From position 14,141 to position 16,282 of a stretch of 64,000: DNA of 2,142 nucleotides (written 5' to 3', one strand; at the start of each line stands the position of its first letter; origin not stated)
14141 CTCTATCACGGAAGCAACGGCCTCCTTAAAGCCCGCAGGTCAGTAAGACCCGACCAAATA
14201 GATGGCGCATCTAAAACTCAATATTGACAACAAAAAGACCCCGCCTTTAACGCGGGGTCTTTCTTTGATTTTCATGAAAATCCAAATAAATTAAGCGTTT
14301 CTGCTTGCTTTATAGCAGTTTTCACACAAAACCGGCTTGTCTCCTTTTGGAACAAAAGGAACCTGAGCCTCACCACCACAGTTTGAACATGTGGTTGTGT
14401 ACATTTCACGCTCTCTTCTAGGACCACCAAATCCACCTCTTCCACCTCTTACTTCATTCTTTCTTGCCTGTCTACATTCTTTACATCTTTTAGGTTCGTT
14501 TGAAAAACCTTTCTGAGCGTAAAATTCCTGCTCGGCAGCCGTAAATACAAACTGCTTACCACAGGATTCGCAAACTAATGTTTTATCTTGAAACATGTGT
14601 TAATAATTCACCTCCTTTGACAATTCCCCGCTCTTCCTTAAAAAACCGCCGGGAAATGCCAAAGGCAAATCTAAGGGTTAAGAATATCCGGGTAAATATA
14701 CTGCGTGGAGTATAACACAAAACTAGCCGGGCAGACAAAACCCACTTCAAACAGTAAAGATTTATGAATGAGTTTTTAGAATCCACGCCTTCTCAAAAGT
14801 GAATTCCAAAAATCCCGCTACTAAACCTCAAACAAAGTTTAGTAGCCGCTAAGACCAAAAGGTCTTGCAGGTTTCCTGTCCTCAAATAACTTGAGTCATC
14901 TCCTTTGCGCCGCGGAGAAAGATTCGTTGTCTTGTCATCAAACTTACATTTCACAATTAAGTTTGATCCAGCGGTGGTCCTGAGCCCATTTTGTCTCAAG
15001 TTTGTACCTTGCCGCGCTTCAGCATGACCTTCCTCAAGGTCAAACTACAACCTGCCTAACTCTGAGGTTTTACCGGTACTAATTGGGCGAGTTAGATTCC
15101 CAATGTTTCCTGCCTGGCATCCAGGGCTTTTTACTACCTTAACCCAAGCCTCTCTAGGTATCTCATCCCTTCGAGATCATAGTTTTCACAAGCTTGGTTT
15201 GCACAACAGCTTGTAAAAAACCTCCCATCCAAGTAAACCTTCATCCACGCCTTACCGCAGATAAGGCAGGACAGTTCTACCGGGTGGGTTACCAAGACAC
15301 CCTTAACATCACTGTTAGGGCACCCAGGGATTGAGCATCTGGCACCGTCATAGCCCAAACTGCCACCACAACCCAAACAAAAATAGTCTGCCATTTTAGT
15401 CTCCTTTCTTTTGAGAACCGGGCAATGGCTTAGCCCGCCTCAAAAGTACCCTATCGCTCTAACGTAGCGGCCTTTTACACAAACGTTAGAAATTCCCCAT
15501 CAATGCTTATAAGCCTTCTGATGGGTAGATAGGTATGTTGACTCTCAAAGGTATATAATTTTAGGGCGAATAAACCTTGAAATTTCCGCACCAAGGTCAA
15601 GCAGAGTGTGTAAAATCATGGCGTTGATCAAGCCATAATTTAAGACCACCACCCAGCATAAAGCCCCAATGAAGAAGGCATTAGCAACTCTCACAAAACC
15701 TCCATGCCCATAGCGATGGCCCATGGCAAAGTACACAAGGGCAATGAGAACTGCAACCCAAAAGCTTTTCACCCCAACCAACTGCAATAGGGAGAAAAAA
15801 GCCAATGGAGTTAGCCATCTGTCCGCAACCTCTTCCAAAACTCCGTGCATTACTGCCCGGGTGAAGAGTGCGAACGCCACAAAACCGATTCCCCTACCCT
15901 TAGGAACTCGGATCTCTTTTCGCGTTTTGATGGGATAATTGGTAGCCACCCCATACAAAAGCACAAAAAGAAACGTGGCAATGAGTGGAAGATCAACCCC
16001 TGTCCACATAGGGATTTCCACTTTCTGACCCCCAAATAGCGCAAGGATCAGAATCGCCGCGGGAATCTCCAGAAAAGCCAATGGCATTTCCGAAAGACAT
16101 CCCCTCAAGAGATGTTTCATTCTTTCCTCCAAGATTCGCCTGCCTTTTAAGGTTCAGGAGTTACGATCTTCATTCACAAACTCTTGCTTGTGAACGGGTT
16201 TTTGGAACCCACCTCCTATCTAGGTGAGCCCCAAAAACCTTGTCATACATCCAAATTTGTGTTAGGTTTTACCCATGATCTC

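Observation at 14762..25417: Four-copy family of ~55-nt intergenic elements restricted to the GC-rich island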

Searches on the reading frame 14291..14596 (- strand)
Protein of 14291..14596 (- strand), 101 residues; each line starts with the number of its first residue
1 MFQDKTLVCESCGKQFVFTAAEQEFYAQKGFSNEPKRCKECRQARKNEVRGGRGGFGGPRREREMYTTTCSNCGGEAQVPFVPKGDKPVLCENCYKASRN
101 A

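Call 14: search_protein_families(library=pfam, proteins=[window:14291-14596:-], max_evalue=0.01)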
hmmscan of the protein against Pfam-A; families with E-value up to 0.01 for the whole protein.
window:14291-14596:- (101 aa): 2 families
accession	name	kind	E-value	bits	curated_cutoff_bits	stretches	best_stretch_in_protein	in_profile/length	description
PF13451.12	zf_Tbcl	-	5.7e-24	84.3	24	1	3-48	1-46/48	Probable treble clef domain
PF23477.1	zf_Tbcl_2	-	1e-17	64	27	1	63-99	1-37/37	Probable treble clef zinc finger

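Call 57: find_homologous_proteins(query=window:14291-14596:-, max_evalue=1e-10)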
Query window:14291-14596:- (101 aa): 491 proteins with E <= 1e-10 among 497 candidates; the best 120 are listed.
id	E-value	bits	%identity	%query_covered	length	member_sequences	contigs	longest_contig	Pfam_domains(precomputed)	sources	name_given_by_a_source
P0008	5.7e-63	228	100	100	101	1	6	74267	PF13451.13,PF23477.2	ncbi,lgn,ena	ncbi:MAG: zinc-ribbon domain containing protein [Patescibacteria group bacterium]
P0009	3.0e-38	148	66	97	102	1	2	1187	PF13451.13,PF23477.2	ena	-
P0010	9.2e-38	147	64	97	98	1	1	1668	PF13451.13,PF23477.2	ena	-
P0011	2.3e-37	146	66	97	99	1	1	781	PF13451.13,PF23477.2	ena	-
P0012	9.1e-37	144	65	96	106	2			PF13451.13,PF23477.2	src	-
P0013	1.2e-35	140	67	98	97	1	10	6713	PF13451.13,PF23477.2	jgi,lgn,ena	-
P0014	1.4e-35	140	52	99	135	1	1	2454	PF13451.13,PF23477.2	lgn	-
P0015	4.2e-35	138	64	98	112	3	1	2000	PF13451.13,PF23477.2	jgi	jgi:CxxC-x17-CxxC domain-containing protein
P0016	4.3e-35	138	69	97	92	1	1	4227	PF13451.13,PF23477.2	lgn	-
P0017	6.7e-35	138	50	93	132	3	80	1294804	PF13451.13,PF23477.2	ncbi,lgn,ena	-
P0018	7.5e-35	138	56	94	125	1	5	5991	PF13451.13,PF23477.2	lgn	-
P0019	1.8e-34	136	65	95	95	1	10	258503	PF13451.13,PF23477.2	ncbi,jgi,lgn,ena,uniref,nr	ncbi:zinc-binding protein [candidate division WWE3 bacterium RIFCSPHIGHO2_01_FULL_40_23]|uniref:Zinc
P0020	2.0e-34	136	50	99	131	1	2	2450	PF13451.13,PF23477.2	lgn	-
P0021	2.1e-34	136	52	99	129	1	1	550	PF13451.13,PF23477.2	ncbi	-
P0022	3.1e-34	136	47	99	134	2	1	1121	PF13451.13,PF23477.2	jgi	jgi:CxxC-x17-CxxC domain-containing protein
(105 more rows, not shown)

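Call 58: find_encoding_contigs(protein=P0013, flank=6000, max_places=4)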
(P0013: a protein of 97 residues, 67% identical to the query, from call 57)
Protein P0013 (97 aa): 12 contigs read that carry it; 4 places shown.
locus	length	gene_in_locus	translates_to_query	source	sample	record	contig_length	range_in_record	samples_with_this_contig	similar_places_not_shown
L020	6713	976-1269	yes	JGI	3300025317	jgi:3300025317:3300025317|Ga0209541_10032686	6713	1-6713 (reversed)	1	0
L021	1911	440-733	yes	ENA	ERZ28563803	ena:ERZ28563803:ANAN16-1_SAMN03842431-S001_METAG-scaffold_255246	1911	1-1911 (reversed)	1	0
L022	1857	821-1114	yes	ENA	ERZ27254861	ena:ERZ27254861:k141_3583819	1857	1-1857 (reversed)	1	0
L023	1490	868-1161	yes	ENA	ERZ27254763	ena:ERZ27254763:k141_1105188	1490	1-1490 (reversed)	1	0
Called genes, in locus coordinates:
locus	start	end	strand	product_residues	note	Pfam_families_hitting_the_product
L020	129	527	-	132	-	PF01850:PIN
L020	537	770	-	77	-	PF04014:MazE_antitoxin (weak)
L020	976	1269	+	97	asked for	PF13451:zf_Tbcl, PF23477:zf_Tbcl_2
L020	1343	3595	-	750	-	PF07719:TPR_2 (faint), PF13414:TPR_11 (faint), PF13431:TPR_17 (faint), PF00515:TPR_1 (faint), PF13424:TPR_12 (faint), PF13432:TPR_16 (weak), PF14559:TPR_19 (weak)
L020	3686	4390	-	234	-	-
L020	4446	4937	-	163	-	PF00072:Response_reg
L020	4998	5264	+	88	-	PF12840:HTH_20 (weak), PF01022:HTH_5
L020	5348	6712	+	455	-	?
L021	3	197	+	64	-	?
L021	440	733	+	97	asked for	PF13451:zf_Tbcl, PF23477:zf_Tbcl_2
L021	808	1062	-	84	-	-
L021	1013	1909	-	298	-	?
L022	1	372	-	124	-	?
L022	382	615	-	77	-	PF04014:MazE_antitoxin (weak)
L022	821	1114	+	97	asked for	PF13451:zf_Tbcl, PF23477:zf_Tbcl_2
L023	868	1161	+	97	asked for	PF13451:zf_Tbcl, PF23477:zf_Tbcl_2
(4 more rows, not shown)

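Call 59: find_encoding_contigs(protein=P0016, flank=6000, max_places=2)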
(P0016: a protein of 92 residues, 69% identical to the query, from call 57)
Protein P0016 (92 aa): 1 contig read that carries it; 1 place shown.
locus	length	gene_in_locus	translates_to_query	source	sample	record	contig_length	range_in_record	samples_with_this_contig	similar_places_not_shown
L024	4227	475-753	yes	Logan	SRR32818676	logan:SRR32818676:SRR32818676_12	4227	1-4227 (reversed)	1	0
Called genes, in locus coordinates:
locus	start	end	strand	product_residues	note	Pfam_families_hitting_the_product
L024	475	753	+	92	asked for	PF13451:zf_Tbcl, PF23477:zf_Tbcl_2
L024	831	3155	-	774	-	PF13431:TPR_17 (faint), PF04932:Wzy_C, PF23914:TPR_CcmH_CycH (faint), PF00515:TPR_1 (faint), PF13414:TPR_11 (faint), PF13432:TPR_16 (weak), PF14559:TPR_19 (weak), PF07719:TPR_2 (weak), +1 more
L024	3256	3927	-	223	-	-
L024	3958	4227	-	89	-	?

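Call 60: find_encoding_contigs(protein=P0009, flank=6000, max_places=2)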
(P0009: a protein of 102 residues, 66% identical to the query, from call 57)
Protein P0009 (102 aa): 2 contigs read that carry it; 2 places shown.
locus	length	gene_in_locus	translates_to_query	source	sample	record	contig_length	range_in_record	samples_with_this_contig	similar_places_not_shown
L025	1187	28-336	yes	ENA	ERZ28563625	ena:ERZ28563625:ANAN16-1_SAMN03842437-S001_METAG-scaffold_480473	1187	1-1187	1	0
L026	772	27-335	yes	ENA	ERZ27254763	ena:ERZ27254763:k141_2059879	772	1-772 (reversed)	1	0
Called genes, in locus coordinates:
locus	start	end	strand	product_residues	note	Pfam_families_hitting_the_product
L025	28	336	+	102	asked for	PF13451:zf_Tbcl, PF23477:zf_Tbcl_2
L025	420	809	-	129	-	-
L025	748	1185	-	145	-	?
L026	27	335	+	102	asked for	PF13451:zf_Tbcl, PF23477:zf_Tbcl_2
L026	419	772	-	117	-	?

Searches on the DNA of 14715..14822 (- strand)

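Call 41: build_rna_model(alignment_id=A1, structure=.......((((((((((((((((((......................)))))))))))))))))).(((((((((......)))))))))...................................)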
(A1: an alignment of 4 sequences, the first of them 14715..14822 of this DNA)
Model R1 built from alignment A1 (4 sequences, 125 columns); structure: as given.
model positions 108; base pairs 27; branch points 1; effective number of sequences 2.26; information 0.59 bits per position. Calibrated on 0.2 Mb of random sequence (short: E-values are rough).
structure used (alignment columns):
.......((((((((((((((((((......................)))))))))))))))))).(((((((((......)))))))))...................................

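Call 42: search_with_rna_model(model_id=R1, source=window, filters=off, max_evalue=10)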
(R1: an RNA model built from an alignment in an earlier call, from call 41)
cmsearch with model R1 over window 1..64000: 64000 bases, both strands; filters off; matches with E-value up to 10: 23.
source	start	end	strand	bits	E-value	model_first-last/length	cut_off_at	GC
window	25315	25424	-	97.2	1.3e-23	1-108/108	no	0.37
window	20570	20692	-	94.1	8.6e-23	1-108/108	no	0.46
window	14715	14822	-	92.2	2.9e-22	1-108/108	no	0.39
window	16150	16247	-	88.1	3.6e-21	1-108/108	no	0.45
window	16189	16293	+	30.3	1.2e-05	1-108/108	no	0.42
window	20621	20722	+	19.2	0.011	1-108/108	no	0.42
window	14770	14848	+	19.2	0.012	8-78/108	no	0.39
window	21566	21698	-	18.8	0.015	1-108/108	no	0.36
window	23517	23604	-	16.2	0.075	1-108/108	no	0.3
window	25375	25416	+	16.1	0.077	10-51/108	no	0.36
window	24938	25026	-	15.4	0.12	1-108/108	no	0.4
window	24370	24458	-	14.7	0.18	1-108/108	no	0.37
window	42548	42668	-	12.5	0.73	1-108/108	no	0.33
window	21620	21742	+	10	3.4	1-108/108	no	0.3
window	45453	45599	-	9.4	4.8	1-108/108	no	0.35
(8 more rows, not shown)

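Call 46: search_with_rna_model(model_id=R1, sources=[L005, L006, L007, L008, L009, L010, L011, L012, L013], max_evalue=1, show_alignments=3)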
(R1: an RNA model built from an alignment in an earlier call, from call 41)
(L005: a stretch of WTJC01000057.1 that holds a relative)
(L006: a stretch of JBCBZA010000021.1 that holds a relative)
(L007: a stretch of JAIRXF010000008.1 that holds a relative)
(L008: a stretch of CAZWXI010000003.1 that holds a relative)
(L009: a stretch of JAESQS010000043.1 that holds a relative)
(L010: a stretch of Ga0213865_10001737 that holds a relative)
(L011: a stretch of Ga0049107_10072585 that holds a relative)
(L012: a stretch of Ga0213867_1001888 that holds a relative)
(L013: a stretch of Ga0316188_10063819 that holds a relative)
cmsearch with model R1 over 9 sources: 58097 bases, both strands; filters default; matches with E-value up to 1: 3.
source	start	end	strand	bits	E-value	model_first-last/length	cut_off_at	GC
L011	1179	1313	-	22.3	0.0016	1-108/108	no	0.33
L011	1169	1246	+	18.1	0.021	1-108/108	no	0.29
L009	4401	4462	-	12.7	0.59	11-50/108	no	0.39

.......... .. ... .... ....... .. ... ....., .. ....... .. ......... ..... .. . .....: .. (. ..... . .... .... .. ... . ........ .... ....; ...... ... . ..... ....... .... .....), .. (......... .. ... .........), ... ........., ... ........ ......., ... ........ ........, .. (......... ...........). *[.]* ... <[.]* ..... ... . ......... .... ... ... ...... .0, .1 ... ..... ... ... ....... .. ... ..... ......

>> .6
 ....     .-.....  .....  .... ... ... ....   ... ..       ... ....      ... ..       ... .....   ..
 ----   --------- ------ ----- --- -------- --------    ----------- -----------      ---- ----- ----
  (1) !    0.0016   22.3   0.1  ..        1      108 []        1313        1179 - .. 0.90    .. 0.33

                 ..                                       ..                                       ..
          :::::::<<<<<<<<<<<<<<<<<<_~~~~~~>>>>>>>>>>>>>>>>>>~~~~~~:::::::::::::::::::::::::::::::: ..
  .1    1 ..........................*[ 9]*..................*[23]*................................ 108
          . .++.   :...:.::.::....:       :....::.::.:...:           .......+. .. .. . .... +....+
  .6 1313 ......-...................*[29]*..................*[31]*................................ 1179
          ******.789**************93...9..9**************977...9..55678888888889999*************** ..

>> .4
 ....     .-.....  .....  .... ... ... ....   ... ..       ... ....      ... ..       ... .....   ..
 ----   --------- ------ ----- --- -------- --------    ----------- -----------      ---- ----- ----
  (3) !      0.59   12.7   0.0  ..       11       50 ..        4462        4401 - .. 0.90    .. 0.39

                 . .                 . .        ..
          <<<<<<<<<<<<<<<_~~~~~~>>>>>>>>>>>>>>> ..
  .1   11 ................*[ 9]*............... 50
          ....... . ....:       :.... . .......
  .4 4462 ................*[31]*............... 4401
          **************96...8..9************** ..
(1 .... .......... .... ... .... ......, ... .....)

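Call 50: search_with_rna_model(model_id=R1, sources=[L018, L019], max_evalue=10, filters=off)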
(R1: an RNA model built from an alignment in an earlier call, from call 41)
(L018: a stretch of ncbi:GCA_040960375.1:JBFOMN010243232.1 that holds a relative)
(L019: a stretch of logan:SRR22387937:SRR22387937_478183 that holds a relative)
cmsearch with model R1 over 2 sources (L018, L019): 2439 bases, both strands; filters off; matches with E-value up to 10: 8.
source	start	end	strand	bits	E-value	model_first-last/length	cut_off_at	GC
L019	1268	1365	+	6.9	0.88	1-108/108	no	0.36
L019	435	460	-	6.5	1.2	18-43/108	no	0.46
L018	186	211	-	6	1.6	18-43/108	no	0.5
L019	271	369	-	4.4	4.1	1-108/108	no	0.52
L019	858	895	-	3.5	7.3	1-108/108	no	0.61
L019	391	424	+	3.3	8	14-47/108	no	0.62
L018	738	816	-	3.2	8.9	1-108/108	no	0.46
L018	793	838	+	3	9.9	1-108/108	no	0.41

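Call 61: search_with_rna_model(model_id=R1, sources=[L020, L021, L022, L023, L024, L025, L026], max_evalue=10, filters=off, show_alignments=3)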
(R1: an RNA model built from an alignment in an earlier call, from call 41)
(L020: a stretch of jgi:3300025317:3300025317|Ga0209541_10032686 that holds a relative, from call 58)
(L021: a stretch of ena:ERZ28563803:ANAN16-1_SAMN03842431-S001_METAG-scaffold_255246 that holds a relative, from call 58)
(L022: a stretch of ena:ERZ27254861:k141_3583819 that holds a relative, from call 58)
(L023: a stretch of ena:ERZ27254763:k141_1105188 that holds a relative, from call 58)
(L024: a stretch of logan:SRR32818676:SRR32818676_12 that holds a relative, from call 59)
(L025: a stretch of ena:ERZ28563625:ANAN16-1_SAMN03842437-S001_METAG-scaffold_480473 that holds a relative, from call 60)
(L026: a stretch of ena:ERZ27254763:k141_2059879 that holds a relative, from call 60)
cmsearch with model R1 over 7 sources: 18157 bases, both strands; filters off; matches with E-value up to 10: 27.
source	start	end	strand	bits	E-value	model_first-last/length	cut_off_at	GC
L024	906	1010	+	14.8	0.049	1-108/108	no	0.44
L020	3576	3670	+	9.7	1.2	1-108/108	no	0.29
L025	404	530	+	9.7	1.2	1-108/108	no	0.36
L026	403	529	+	9.7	1.2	1-108/108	no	0.36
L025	765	849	-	9.5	1.3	1-108/108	no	0.39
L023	37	58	-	8.9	1.9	55-76/108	no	0.32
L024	748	833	+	8.7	2.2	1-108/108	no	0.36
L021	256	323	-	8.5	2.5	1-108/108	no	0.31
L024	1230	1334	-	8.4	2.6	1-108/108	no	0.42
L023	37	58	+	8.3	2.7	55-76/108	no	0.32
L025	341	450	-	8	3.4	1-108/108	no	0.32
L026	340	449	-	8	3.4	1-108/108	no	0.32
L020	779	857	+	7.3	5.3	1-108/108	no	0.29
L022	624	702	+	7.3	5.3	1-108/108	no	0.29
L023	671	749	+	7.3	5.3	1-108/108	no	0.29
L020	1254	1333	-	7.2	5.4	1-108/108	no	0.38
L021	718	797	-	7.2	5.4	1-108/108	no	0.38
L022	1099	1178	-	7.2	5.4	1-108/108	no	0.38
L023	1146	1225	-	7.2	5.4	1-108/108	no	0.38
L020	1628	1699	+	7.2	5.6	8-53/108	no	0.44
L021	1148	1219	+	7.2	5.6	8-53/108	no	0.44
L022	1473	1544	+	7.2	5.6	8-53/108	no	0.44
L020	4999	5132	-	7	6.3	1-108/108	no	0.37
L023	529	561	+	6.8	6.8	1-108/108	no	0.21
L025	682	772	+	6.6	8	1-108/108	no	0.32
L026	681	771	+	6.6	8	1-108/108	no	0.32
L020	118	160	+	6.4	9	1-108/108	no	0.37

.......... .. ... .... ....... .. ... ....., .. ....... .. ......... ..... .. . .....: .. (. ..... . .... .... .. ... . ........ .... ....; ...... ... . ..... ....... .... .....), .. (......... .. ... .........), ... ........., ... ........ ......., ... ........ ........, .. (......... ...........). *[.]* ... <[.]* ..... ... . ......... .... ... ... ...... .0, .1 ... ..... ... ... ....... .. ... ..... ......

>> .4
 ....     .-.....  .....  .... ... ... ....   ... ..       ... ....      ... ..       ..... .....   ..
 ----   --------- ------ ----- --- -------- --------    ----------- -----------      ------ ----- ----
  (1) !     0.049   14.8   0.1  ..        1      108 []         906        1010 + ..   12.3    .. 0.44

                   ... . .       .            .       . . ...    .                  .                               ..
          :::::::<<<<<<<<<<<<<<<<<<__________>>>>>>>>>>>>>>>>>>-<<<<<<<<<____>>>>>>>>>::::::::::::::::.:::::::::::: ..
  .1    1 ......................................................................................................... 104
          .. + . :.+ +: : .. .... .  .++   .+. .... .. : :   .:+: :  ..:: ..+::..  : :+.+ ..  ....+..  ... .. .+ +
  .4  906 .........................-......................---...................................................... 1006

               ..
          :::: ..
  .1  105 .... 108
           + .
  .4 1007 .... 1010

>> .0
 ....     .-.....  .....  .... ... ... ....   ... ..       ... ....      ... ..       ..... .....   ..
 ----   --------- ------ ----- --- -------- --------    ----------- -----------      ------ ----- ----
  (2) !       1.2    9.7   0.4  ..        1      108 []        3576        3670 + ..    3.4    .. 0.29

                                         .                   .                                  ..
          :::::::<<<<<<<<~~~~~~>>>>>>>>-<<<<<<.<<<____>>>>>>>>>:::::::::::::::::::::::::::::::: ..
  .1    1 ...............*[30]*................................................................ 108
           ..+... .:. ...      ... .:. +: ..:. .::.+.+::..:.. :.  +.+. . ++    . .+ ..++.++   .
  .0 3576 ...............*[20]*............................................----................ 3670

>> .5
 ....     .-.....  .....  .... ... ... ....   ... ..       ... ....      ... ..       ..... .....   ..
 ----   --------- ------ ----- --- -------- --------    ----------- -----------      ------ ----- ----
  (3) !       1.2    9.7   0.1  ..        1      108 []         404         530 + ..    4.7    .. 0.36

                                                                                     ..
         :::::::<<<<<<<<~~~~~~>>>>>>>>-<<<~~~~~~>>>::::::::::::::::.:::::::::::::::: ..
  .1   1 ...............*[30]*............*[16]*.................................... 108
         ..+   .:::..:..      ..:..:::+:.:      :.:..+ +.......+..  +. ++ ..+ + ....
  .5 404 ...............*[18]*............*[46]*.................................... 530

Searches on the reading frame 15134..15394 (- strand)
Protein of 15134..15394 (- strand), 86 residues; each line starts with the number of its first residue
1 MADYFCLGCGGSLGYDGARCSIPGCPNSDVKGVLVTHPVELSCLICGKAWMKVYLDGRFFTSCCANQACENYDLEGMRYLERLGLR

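Call 14: search_protein_families(library=pfam, proteins=[window:15134-15394:-], max_evalue=0.01)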
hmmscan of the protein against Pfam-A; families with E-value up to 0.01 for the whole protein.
window:15134-15394:- (86 aa): 0 families

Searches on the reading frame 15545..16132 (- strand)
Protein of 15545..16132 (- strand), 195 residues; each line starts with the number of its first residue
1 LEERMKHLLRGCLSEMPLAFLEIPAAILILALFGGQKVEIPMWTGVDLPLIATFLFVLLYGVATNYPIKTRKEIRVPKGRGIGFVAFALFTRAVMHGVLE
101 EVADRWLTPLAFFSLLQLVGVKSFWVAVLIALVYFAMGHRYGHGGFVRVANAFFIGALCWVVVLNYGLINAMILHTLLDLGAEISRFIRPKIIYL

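Call 14: search_protein_families(library=pfam, proteins=[window:15545-16132:-], max_evalue=0.01)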
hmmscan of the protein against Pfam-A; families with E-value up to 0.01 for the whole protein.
window:15545-16132:- (195 aa): 1 family
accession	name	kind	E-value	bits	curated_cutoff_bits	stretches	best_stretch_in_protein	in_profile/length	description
PF02517.21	Rce1-like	-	4.7e-05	24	22.4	1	86-180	5-92/93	Type II CAAX prenyl endopeptidase Rce1-like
